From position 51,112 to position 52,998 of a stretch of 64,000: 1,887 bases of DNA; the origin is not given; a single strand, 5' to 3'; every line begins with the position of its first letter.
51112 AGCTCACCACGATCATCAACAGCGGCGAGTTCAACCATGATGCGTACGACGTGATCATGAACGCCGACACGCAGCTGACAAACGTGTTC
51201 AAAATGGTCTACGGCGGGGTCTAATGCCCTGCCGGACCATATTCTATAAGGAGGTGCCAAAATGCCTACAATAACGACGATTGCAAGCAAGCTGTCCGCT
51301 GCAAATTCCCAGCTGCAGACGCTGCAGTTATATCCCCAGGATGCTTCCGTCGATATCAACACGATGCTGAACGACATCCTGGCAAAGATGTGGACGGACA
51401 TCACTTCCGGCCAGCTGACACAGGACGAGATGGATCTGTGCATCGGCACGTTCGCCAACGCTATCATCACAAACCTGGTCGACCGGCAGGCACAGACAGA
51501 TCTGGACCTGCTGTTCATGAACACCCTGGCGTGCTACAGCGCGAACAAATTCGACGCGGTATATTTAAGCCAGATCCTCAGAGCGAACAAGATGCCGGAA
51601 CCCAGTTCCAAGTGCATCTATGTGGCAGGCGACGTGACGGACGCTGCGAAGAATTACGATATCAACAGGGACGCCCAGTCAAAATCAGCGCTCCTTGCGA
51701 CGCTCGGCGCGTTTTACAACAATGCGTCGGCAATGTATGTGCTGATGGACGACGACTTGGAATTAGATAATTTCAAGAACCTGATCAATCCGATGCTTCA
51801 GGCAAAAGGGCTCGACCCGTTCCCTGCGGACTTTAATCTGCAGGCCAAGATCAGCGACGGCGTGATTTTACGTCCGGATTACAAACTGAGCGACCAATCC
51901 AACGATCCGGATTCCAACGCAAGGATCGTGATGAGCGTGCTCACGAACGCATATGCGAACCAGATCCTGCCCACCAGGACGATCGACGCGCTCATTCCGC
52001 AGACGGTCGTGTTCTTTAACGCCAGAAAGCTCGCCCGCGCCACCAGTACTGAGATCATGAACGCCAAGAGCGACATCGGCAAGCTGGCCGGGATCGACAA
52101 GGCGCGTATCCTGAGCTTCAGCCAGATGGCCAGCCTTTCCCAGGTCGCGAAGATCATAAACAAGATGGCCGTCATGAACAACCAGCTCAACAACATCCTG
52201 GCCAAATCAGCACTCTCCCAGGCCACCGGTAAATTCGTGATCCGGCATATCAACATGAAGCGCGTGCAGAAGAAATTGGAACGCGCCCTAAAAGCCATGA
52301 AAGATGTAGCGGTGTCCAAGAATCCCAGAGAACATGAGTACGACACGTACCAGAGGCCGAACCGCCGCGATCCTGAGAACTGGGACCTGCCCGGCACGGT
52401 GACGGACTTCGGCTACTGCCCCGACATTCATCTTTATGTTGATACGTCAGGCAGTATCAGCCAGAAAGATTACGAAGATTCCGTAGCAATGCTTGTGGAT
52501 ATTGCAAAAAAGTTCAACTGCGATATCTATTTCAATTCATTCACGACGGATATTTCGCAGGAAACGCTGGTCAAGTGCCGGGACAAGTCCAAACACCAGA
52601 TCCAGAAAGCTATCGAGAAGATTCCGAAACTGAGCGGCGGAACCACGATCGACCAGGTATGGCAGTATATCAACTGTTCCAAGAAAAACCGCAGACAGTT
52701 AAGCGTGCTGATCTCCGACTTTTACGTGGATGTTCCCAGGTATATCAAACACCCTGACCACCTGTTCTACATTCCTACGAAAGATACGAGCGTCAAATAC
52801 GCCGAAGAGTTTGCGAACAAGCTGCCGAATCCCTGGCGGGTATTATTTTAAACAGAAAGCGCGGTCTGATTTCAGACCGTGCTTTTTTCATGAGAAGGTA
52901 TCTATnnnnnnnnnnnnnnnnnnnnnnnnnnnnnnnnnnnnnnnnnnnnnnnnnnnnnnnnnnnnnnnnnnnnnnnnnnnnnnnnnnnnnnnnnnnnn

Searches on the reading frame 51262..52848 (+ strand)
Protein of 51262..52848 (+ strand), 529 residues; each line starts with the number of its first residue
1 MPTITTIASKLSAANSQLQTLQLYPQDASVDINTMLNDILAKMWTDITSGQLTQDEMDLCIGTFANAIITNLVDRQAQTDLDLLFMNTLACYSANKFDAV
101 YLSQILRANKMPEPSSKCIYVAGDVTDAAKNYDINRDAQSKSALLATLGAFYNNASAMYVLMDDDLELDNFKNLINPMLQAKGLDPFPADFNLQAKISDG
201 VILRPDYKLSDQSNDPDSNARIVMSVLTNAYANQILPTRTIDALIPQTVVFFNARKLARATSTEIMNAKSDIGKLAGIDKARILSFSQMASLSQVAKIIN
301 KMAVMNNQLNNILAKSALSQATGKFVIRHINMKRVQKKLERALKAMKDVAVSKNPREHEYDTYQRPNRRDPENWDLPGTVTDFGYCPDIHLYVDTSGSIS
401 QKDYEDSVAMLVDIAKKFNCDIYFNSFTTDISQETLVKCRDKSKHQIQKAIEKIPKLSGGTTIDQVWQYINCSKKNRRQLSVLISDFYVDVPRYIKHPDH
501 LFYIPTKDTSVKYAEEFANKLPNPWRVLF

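Call 10: search_protein_families(library=phrogs, proteins=[window:51262-52848:+], max_evalue=0.001)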
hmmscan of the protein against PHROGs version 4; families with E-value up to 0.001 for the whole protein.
window:51262-52848:+ (529 aa): 2 families
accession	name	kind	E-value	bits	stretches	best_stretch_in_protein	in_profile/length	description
phrog_1314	-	DNA, RNA and nucleotide metabolism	7.8e-15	55.8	1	359-507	237-377/394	HNH endonuclease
phrog_32906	-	unknown function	0.00028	21.1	1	388-489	437-529/569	-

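Call 57: search_protein_families(library=pfam, proteins=[window:51262-52848:+], max_evalue=0.0001)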
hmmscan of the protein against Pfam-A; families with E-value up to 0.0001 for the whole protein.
window:51262-52848:+ (529 aa): 0 families
